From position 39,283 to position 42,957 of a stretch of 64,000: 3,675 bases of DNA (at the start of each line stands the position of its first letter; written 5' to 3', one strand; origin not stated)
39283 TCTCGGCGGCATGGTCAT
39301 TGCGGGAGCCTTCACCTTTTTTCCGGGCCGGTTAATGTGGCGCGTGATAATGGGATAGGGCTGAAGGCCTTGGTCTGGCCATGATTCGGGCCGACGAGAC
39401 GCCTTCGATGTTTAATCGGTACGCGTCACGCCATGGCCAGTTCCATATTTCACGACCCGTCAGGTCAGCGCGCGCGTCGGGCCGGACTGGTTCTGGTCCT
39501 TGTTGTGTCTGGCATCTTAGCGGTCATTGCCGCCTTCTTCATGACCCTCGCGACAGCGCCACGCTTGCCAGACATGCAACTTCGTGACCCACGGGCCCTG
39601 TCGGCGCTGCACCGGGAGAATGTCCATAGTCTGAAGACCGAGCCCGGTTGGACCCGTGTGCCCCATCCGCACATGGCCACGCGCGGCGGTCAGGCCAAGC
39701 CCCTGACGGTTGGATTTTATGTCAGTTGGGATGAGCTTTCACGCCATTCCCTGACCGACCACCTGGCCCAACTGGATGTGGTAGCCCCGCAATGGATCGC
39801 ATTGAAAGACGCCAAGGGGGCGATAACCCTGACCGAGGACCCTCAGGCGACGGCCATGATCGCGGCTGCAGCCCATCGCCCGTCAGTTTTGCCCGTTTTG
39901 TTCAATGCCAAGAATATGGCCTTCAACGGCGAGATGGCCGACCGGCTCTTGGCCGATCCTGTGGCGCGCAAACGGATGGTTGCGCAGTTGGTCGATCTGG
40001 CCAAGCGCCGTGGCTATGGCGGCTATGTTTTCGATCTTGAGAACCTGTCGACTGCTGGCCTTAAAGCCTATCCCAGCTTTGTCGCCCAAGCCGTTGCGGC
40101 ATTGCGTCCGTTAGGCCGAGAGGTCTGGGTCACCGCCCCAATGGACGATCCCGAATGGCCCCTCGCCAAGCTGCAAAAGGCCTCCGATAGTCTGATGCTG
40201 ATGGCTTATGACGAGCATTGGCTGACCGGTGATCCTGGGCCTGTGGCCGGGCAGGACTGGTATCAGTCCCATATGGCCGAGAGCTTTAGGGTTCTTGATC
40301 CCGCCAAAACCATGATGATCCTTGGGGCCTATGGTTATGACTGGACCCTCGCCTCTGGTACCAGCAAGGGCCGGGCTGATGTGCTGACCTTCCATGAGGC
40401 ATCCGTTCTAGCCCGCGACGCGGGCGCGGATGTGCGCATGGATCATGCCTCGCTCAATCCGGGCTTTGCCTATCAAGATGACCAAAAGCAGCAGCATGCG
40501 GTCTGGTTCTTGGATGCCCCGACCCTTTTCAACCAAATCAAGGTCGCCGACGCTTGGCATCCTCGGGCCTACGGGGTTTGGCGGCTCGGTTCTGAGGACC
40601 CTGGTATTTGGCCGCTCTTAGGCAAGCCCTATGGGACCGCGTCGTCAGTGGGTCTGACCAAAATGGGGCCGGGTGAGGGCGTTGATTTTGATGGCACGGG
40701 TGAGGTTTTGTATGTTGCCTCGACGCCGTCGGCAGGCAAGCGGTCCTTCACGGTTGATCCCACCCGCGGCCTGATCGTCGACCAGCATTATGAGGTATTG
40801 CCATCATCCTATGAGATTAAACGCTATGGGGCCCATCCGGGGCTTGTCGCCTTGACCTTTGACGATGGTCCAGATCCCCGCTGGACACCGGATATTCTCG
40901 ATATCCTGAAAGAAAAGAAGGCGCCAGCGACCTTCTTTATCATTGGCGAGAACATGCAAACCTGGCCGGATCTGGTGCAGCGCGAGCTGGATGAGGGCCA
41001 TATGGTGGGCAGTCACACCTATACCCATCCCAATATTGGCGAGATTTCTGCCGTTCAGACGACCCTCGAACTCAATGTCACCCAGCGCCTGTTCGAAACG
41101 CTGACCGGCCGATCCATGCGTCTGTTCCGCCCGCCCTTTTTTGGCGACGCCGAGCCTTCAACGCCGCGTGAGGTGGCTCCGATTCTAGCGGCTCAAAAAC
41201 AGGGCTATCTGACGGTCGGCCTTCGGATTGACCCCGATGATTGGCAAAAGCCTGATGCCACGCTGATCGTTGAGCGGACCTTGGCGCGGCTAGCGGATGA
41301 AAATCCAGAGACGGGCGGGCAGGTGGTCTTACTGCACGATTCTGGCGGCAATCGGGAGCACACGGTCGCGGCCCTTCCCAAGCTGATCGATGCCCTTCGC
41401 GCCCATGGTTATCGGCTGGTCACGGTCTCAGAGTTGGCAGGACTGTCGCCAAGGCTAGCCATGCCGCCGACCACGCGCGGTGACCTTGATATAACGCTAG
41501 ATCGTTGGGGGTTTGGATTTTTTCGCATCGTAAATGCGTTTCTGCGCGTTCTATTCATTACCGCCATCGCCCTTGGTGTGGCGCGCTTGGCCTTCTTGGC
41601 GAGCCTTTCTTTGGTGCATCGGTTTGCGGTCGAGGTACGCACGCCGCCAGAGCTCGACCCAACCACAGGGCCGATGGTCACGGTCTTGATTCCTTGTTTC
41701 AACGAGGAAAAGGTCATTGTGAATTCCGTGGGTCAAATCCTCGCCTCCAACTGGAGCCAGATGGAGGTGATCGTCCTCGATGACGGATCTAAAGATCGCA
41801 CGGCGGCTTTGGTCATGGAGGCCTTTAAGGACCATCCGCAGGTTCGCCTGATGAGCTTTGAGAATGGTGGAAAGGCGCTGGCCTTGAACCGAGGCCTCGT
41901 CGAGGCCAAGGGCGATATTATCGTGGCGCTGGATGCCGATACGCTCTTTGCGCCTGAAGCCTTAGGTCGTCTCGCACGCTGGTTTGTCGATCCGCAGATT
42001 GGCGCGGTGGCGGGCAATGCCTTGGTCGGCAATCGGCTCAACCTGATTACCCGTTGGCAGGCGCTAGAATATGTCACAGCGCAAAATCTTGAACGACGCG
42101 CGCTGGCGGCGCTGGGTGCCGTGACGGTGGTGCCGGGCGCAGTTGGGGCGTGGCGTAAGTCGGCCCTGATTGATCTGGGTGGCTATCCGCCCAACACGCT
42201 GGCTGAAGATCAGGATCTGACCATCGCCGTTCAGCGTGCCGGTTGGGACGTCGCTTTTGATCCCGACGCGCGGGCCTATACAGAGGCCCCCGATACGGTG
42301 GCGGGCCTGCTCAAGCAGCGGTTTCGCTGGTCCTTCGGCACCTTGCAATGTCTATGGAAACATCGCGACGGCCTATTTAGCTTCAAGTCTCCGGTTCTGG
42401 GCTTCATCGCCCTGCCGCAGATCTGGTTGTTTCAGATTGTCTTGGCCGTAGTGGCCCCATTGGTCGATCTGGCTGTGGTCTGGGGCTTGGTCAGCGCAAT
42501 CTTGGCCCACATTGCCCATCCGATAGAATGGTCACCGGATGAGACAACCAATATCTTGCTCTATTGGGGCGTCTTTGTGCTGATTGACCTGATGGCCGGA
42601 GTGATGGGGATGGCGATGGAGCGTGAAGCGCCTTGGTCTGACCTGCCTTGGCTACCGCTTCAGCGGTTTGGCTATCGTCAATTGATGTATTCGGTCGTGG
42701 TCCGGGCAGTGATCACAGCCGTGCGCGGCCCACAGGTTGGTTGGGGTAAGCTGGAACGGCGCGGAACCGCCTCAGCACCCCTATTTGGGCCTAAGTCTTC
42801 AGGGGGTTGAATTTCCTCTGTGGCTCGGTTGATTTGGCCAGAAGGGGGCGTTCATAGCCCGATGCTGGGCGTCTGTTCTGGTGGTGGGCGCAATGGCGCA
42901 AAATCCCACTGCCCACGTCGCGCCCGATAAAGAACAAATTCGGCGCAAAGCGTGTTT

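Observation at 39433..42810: One membrane polypeptide fuses a GH18-like hydrolase, a CE4 deacetylase and a processive GT2 synthase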

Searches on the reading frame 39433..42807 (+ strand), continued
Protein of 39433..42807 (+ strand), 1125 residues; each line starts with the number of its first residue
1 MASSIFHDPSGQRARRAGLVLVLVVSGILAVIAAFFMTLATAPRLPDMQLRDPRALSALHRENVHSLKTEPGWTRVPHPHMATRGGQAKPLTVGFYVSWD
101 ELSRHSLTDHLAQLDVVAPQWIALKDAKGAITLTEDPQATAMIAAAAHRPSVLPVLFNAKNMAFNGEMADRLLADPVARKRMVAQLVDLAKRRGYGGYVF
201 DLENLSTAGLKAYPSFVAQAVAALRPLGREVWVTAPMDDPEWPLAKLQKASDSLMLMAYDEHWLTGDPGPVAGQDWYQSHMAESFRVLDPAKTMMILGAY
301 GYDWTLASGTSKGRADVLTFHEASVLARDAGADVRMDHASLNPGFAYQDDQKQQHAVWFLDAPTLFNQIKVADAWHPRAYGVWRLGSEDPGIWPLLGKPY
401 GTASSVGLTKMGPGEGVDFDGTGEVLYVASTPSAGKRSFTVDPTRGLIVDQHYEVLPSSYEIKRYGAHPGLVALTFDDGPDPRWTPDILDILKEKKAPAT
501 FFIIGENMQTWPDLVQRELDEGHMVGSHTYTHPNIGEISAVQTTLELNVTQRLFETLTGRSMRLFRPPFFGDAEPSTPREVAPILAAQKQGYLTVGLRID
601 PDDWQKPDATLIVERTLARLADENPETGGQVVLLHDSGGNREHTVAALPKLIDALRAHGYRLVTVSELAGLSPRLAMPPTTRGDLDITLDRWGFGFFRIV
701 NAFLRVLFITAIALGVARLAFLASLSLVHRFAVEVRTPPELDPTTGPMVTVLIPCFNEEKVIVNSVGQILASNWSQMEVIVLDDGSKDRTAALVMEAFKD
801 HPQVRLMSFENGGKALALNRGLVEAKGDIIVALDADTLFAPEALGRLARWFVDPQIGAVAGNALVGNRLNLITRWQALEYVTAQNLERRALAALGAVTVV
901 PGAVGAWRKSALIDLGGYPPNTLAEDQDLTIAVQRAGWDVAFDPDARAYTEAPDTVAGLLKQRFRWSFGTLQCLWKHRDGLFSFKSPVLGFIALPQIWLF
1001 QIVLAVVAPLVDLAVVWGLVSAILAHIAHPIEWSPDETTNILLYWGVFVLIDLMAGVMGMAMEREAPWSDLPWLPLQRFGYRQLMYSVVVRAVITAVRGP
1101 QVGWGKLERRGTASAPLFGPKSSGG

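Call 84: predict_structure(alignment_id=A3)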
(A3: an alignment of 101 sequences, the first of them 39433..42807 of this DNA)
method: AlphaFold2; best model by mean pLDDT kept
length: 1125 residues; sequences in the alignment: 101
mean_pLDDT: 92.5   pTM: 0.84
mean pLDDT of the five models: 92.5, 92.1, 91.4, 91.2, 91.1
residues with pLDDT >= 90: 956; 70-90: 119; 50-70: 19; < 50: 31
segments of 3 or more residues with pLDDT < 50: 53-72, 80-84, 1121-1125
pLDDT, mean of each block of 10 residues (from residue 1): 82 96 96 90 76 43 33 60 67 94 91 97 97 90 90 95 91 98 98 96 97 98 97 97 98 97 92 97 97 97 89 87 92 96 95 95 98 97 95 96 95 88 92 96 97 95 91 97 98 98 97 98 97 91 94 97 92 82 94 94 95 97 88 94 98 98 95 95 94 94 91 95 96 95 97 97 97 97 97 98 97 94 98 96 97 97 96 96 95 96 96 97 96 97 97 96 96 97 96 97 94 90 81 82 92 95 92 94 96 96 90 79 43
secondary structure, 60 per line:
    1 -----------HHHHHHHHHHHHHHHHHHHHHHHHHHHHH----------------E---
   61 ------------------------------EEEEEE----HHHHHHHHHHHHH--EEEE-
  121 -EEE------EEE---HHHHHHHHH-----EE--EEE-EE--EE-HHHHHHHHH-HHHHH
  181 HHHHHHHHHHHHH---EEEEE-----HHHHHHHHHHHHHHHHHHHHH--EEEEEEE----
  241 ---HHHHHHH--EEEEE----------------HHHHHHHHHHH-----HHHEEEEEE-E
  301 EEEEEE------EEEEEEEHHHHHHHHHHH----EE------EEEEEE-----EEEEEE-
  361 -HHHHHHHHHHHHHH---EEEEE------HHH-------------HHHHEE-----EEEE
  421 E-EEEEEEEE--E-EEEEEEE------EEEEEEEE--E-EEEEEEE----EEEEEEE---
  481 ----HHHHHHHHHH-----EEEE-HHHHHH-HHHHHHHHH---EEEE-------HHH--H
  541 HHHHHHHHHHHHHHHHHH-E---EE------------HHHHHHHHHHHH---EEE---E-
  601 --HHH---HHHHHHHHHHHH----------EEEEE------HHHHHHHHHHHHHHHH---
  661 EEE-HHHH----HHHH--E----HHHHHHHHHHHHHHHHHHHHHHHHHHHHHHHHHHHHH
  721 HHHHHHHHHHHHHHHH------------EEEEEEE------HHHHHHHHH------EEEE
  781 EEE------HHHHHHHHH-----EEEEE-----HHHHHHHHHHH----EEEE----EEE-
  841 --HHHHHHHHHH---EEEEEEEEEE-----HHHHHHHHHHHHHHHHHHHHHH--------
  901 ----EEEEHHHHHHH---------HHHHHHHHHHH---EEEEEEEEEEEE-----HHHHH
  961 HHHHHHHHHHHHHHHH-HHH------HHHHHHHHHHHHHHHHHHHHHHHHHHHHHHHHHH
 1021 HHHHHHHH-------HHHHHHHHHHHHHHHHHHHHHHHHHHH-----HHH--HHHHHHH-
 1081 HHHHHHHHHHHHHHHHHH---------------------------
elements in order (helices of 4 or more, strands of 3 or more residues): H12-40 E91-96 H101-113 E116-119 E122-124 E131-133 H137-145 E155-157 H166-174 H176-193 E197-201 H207-227 E230-236 H244-250 E253-257 H274-284 E293-298 E300-306 E313-319 H320-330 E343-348 E354-359 H362-375 E379-383 H406-409 E417-421 E423-430 E435-441 E448-455 E460-466 E471-477 H485-494 E500-503 H505-510 H512-520 E524-527 H540-558 H578-589 E593-595 H609-620 E631-635 H642-657 E661-663 H665-668 H673-676 H684-736 E749-755 H762-770 E777-783 H790-798 E804-808 H814-824 E829-832 E837-839 H843-852 E856-865 H871-892 E905-908 H909-915 H925-935 E939-950 H956-976 H987-1028 H1036-1062 H1073-1079 H1081-1098

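Call 86: fold_search(model_id=the predicted structure, library=pdb)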
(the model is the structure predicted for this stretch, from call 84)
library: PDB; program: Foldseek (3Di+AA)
matches with E <= 10: 1615; with E <= 0.001: 498
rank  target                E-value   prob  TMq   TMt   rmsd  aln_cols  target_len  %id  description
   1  5jh8                  4.4e-22  1.00  0.25  0.86   2.5       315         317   25  Crystal structure of chitinase from Chromobacterium violaceum ATCC 12472 (released 2016-05-25)
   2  4wiw_D                1.6e-20  1.00  0.25  0.76   3.6       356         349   22  Crystal structure of C-terminal domain of putative chitinase from Desulfitobacterium hafniense DCB-2 (released 2014-10-08)
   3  4s3j_C                4.2e-20  1.00  0.25  0.63   3.2       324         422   21  Crystal structure of the Bacillus cereus spore cortex-lytic enzyme SleL (released 2015-08-19)
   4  4s3j_A                5.1e-20  1.00  0.25  0.63   3.3       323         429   21  Crystal structure of the Bacillus cereus spore cortex-lytic enzyme SleL (released 2015-08-19)
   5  4s3j_B                7.3e-20  1.00  0.25  0.62   3.2       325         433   21  Crystal structure of the Bacillus cereus spore cortex-lytic enzyme SleL (released 2015-08-19)
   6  4wiw_A                8.5e-20  1.00  0.25  0.75   3.7       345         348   21  Crystal structure of C-terminal domain of putative chitinase from Desulfitobacterium hafniense DCB-2 (released 2014-10-08)
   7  4s3k                  2.5e-19  1.00  0.25  0.64   2.9       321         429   20  Crystal structure of the Bacillus megaterium QM B1551 spore cortex-lytic enzyme SleL (released 2015-08-19)
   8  3cz8_A                1.8e-18  1.00  0.22  0.79   2.4       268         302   23  Crystal structure of putative sporulation-specific glycosylase ydhD from Bacillus subtilis (released 2008-05-27)
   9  3cz8_B                6.6e-18  1.00  0.22  0.80   2.4       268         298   23  Crystal structure of putative sporulation-specific glycosylase ydhD from Bacillus subtilis (released 2008-05-27)
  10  4q6t                  1.3e-17  1.00  0.25  0.79   3.1       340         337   20  The crystal structure of a class V chitininase from Pseudomonas fluorescens Pf-5 (released 2014-05-07)
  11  6yv7_A                4.9e-17  1.00  0.22  0.64  11.7       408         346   21  Mannosyltransferase PcManGT from Pyrobaculum calidifontis (released 2020-07-22)
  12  6yv7_B                7.4e-17  1.00  0.24  0.70   8.2       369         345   23  Mannosyltransferase PcManGT from Pyrobaculum calidifontis (released 2020-07-22)
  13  7sp7_A                8.6e-17  1.00  0.25  0.53  15.7       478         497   18  Chlorella virus hyaluronan synthase inhibited by UDP (released 2022-04-06)
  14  9yq5_A                5.4e-16  1.00  0.23  0.50  16.3       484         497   17  Chlorella virus hyaluronan synthase bound to an inserted UDP-GlcA (released 2025-12-10)
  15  3bxw_A                7.0e-16  1.00  0.24  0.69   3.7       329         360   15  Crystal Structure of Stabilin-1 Interacting Chitinase-Like Protein, SI-CLP (released 2009-01-20)
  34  7fbw                  4.2e-14  1.00  0.16  0.93   1.8       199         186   37  Acetylxylan esterase from Caldanaerobacter subterraneus subsp. tengcongensis (released 2021-10-27)
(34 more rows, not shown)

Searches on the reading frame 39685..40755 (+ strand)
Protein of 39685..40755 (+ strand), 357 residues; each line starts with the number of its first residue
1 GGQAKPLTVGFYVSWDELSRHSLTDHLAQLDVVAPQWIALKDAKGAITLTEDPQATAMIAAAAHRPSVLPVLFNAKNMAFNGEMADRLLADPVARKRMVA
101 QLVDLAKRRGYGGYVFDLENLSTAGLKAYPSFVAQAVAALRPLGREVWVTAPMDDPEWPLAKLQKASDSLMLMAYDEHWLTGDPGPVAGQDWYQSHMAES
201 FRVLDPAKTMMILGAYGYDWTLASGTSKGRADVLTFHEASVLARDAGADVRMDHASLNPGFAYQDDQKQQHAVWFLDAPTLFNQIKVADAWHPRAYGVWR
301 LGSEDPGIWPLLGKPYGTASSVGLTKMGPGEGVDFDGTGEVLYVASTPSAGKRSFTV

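Call 15: search_solved_structures(query=window:39685-40755:+, max_evalue=1, show_alignments=2)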
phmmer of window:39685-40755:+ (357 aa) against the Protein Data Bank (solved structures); distinct sequences matched with E-value up to 1: 11.
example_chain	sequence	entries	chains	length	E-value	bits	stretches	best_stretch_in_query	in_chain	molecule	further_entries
3cz8_A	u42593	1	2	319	3.3e-20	75.9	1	56-301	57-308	Putative sporulation-specific glycosylase ydhD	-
4s3j_A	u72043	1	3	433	1.7e-18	70.2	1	48-315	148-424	Cortical-lytic enzyme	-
5jh8_A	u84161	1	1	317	2e-18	70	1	21-311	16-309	Probable chitinase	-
4s3k_A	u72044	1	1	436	1.2e-15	60.9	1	68-313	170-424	Spore germination protein YaaH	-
4wiw_A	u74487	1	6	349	1.2e-13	54.3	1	29-313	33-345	Glycoside hydrolase family 18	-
4q6t_A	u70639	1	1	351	1.7e-11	47.2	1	73-313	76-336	Glycosyl hydrolase, family 18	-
3co4_A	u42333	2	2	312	0.0015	21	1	43-222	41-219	Chitinase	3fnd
6e27_C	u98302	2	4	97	0.005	19.3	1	69-123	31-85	Caspase recruitment domain-containing protein 9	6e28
6e25_A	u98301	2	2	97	0.005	19.3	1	69-123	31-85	Caspase recruitment domain-containing protein 9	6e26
6n2m_A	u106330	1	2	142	0.0081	18.6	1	70-127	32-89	Caspase recruitment domain-containing protein 9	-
6n2p_A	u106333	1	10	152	0.0086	18.6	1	70-129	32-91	Caspase recruitment domain-containing protein 9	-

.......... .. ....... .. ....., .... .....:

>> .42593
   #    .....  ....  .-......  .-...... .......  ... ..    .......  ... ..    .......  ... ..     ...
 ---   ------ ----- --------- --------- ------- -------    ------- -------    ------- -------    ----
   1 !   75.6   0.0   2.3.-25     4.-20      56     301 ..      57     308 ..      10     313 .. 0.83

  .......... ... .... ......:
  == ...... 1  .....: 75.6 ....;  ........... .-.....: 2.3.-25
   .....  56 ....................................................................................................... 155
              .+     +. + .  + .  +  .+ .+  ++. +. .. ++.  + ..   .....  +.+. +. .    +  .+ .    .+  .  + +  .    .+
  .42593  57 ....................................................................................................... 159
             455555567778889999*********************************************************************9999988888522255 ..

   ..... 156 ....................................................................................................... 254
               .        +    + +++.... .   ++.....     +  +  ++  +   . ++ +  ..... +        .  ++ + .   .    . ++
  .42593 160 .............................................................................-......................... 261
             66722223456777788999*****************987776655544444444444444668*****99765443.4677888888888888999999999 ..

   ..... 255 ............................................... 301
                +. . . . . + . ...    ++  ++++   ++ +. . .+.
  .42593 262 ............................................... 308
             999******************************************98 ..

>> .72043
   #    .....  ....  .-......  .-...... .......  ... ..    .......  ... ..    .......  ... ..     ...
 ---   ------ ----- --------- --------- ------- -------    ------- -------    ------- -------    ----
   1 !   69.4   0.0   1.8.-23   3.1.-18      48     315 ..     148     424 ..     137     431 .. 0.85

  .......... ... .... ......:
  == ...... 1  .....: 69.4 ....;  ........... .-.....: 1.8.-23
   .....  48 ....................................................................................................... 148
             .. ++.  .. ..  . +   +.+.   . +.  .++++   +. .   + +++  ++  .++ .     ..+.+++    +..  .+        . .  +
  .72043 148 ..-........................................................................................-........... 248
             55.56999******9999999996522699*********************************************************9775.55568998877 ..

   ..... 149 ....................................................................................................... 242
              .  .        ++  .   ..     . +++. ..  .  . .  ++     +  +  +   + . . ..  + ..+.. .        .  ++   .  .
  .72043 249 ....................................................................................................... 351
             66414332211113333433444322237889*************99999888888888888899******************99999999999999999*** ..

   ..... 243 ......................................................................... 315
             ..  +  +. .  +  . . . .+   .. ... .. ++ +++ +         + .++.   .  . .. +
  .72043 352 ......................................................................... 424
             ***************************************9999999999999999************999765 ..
